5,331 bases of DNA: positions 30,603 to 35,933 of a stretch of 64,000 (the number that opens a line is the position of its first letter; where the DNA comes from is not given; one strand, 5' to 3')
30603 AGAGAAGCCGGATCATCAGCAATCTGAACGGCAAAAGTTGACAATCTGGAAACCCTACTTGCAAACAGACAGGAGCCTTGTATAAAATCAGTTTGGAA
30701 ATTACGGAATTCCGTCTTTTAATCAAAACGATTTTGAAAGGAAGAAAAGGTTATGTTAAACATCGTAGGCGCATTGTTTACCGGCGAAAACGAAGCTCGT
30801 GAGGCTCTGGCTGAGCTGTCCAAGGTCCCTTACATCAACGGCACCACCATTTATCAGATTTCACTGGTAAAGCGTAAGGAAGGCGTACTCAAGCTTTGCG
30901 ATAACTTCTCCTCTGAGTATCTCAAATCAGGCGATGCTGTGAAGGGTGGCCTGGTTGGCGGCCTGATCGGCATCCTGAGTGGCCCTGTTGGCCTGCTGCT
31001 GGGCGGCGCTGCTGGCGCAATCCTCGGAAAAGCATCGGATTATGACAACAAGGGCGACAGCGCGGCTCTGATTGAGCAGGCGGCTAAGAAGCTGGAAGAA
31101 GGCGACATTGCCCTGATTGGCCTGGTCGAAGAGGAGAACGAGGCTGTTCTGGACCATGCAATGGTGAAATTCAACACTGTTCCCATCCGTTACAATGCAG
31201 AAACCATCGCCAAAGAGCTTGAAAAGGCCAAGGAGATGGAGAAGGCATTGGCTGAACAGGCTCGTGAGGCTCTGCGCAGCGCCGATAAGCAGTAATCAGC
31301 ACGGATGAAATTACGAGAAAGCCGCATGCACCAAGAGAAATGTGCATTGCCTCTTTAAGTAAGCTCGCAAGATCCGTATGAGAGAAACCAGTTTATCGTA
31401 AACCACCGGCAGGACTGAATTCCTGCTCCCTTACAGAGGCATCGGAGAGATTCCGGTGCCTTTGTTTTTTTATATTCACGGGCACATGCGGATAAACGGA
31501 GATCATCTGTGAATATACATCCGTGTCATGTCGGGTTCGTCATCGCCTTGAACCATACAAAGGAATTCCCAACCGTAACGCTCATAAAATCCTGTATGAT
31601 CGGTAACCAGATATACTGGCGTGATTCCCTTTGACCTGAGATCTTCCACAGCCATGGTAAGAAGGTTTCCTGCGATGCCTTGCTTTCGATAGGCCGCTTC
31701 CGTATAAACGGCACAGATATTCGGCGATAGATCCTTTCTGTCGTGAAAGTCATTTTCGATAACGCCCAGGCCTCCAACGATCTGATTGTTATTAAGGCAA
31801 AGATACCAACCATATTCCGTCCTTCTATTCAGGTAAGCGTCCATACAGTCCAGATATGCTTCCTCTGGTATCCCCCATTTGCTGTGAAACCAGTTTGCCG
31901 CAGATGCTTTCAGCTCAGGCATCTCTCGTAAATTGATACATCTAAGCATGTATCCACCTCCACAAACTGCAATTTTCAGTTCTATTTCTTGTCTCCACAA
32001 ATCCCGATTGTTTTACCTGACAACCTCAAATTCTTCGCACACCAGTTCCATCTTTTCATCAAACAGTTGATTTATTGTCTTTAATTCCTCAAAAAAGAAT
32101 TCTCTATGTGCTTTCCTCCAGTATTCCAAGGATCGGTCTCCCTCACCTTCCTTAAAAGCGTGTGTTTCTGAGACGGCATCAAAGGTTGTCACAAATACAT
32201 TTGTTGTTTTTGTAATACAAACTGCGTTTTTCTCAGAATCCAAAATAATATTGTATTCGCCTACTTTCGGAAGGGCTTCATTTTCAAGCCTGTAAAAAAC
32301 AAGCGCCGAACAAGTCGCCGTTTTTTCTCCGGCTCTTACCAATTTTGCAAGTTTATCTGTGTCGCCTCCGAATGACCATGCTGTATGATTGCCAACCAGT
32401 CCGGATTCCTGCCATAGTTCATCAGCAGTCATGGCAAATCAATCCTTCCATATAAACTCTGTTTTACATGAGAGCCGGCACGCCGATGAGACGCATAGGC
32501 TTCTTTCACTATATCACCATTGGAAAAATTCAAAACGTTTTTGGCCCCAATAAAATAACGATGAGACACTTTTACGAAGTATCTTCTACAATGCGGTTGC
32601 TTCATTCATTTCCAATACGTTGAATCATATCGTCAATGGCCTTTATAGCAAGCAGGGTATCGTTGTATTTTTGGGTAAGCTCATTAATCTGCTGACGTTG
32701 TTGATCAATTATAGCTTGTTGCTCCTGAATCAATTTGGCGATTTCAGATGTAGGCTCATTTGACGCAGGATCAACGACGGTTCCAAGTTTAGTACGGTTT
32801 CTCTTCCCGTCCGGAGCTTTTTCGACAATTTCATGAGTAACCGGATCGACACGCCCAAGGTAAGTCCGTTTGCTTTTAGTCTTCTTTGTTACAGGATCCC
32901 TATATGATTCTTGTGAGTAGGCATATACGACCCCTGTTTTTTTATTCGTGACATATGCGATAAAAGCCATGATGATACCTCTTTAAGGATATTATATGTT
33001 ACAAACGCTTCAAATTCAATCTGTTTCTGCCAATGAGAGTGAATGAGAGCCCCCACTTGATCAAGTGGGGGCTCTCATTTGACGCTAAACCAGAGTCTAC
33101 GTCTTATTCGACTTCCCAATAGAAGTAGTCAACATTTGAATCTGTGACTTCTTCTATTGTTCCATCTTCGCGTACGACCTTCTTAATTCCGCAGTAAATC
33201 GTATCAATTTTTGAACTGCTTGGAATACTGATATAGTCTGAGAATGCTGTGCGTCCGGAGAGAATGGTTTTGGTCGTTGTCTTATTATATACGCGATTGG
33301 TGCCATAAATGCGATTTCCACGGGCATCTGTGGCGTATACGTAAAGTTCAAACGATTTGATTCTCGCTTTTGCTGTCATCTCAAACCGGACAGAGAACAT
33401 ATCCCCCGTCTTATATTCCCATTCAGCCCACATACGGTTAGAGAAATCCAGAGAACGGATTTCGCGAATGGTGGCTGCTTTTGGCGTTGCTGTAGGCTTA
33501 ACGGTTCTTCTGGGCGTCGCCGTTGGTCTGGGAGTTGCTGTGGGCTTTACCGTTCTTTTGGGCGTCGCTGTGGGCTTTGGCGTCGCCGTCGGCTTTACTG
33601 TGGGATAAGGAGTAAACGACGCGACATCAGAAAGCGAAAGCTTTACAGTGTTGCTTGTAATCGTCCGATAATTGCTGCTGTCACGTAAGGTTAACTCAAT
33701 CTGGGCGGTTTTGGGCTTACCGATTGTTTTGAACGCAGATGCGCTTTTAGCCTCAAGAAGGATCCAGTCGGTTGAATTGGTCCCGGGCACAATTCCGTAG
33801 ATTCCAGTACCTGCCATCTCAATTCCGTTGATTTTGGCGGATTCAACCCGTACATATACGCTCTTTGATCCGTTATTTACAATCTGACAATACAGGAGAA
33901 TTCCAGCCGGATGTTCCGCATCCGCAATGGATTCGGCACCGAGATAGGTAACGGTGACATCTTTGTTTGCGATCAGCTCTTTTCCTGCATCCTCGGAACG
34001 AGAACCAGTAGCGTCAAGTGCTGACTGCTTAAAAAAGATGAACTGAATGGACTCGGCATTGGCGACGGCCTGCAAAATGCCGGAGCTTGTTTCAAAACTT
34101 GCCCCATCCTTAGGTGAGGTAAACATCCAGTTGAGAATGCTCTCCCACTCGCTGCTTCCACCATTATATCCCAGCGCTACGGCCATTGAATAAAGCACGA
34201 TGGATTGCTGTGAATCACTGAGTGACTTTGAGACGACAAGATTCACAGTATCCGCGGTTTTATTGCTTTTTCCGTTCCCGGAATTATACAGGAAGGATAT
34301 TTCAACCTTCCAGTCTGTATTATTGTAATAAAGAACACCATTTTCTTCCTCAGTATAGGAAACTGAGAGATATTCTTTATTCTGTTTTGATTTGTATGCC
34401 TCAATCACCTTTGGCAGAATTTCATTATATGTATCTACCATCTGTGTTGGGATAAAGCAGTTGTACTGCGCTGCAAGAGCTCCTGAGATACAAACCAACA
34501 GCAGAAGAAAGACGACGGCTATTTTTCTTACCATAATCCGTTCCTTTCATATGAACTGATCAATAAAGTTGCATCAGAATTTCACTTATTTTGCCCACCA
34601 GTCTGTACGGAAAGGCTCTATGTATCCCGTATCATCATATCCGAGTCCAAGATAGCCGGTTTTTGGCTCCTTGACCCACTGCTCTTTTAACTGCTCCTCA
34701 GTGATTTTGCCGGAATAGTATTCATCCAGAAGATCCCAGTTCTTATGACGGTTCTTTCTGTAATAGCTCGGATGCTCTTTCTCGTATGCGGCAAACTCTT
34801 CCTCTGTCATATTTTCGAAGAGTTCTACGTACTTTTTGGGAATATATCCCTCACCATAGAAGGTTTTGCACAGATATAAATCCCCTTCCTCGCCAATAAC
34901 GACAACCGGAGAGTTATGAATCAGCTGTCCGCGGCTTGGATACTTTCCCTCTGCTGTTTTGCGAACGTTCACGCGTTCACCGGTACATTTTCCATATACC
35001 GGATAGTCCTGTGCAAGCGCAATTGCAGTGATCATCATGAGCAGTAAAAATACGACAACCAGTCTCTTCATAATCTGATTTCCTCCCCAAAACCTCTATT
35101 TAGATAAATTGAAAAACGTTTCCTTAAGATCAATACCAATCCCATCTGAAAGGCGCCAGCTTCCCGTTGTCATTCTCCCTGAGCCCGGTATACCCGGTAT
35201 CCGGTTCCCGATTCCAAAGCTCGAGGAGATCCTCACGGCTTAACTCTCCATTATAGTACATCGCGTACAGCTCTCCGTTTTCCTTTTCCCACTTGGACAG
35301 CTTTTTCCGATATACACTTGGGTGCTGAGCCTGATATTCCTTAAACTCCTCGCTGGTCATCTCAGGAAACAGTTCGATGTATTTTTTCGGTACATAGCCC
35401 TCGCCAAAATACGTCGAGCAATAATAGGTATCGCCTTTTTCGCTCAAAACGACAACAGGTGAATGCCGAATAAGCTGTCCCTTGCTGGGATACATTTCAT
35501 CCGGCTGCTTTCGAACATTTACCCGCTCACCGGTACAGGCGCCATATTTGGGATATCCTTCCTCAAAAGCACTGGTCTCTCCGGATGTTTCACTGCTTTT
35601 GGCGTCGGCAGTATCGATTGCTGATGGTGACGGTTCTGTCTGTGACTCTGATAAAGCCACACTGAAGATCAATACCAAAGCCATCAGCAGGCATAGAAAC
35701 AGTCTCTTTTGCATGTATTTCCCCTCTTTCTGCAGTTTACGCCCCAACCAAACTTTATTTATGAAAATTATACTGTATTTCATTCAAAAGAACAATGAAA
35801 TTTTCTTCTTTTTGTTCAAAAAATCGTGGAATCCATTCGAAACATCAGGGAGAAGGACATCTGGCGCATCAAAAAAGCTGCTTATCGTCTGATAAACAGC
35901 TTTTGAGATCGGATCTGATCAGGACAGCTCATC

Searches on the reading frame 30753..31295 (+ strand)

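Call 45: search_protein_families(library=pfam, proteins=[window:30753-31295:+])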
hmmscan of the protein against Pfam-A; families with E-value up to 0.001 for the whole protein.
window:30753-31295:+ (180 aa): 2 families
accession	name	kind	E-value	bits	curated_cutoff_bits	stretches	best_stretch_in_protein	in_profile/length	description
PF06897.17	DUF1269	-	3.5e-09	37.3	26.9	1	62-161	1-92/100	Protein of unknown function (DUF1269)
PF05952.17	ComX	-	0.00038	20.7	25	1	111-134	16-39/55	Bacillus competence pheromone ComX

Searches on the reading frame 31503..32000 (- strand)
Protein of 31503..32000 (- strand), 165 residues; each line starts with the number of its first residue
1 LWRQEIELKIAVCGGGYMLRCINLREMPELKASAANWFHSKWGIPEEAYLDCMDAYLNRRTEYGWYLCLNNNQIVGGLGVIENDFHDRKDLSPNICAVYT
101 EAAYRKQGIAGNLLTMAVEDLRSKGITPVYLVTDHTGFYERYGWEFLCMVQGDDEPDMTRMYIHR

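Call 45: search_protein_families(library=pfam, proteins=[window:31503-32000:-])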
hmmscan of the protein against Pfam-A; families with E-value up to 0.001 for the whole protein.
window:31503-32000:- (165 aa): 4 families
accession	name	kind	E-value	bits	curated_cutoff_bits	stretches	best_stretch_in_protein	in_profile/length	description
PF13527.13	Acetyltransf_9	-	2e-11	44.4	25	1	55-146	32-126/127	Acetyltransferase (GNAT) domain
PF00583.31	Acetyltransf_1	-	3.3e-11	43.9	20.7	1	38-144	5-116/116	Acetyltransferase (GNAT) family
PF13508.13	Acetyltransf_7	-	2.6e-09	37.8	27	1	65-145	5-83/84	Acetyltransferase (GNAT) domain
PF13673.13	Acetyltransf_10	-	8.3e-07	29.5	23.6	1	52-161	21-124/128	Acetyltransferase (GNAT) domain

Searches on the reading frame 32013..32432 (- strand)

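Call 45: search_protein_families(library=pfam, proteins=[window:32013-32432:-])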
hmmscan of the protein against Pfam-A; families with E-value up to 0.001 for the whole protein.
window:32013-32432:- (139 aa): 1 family
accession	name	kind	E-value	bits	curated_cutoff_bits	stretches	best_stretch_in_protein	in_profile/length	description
PF04266.20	ASCH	-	6.5e-29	101.1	21.2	1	20-138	2-102/103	ASCH domain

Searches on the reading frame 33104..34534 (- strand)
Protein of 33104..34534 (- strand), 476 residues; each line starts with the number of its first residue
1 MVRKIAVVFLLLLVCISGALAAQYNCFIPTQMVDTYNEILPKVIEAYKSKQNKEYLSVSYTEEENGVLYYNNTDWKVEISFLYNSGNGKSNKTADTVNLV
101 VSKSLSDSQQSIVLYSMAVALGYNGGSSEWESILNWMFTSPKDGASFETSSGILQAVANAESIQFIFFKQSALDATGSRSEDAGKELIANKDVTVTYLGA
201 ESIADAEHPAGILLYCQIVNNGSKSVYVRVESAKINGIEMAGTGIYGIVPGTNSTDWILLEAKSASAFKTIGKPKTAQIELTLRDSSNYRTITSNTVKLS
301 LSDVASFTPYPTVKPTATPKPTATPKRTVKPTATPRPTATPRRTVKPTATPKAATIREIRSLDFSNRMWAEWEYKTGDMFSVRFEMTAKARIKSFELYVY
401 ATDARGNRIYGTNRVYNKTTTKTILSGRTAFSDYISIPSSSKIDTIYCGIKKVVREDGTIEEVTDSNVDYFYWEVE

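Call 45: search_protein_families(library=pfam, proteins=[window:33104-34534:-])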
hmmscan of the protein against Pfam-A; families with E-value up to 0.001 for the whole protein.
window:33104-34534:- (476 aa): 1 family
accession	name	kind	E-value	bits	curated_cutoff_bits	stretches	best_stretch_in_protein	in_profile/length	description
PF14524.12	Wzt_C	-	0.00085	19.8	30.4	0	353-428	9-82/143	Wzt C-terminal domain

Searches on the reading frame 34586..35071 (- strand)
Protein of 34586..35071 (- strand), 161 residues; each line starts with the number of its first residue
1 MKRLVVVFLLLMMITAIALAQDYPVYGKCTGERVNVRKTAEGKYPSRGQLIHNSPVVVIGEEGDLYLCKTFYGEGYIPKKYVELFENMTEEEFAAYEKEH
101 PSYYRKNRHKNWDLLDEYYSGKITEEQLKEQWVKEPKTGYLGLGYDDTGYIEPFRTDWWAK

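Call 45: search_protein_families(library=pfam, proteins=[window:34586-35071:-])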
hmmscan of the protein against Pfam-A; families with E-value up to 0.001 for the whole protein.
window:34586-35071:- (161 aa): 1 family
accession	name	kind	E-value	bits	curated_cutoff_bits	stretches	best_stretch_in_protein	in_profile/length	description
PF08239.17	SH3_3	-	0.00067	20.2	27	0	33-83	2-54/54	Bacterial SH3 domain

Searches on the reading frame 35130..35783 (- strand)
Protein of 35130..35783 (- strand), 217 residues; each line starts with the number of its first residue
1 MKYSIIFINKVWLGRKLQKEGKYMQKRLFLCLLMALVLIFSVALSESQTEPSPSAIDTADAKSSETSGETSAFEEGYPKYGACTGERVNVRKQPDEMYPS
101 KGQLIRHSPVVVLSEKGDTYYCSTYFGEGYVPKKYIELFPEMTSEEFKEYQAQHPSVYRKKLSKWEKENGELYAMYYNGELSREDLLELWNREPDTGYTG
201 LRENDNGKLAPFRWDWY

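Call 46: search_protein_families(library=pfam, proteins=[window:35130-35783:-])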
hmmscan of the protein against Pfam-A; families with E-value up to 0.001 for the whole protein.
window:35130-35783:- (217 aa): 1 family
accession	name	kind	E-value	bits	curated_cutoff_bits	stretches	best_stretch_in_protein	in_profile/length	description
PF08239.17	SH3_3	-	3.3e-05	24.4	27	1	87-137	2-54/54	Bacterial SH3 domain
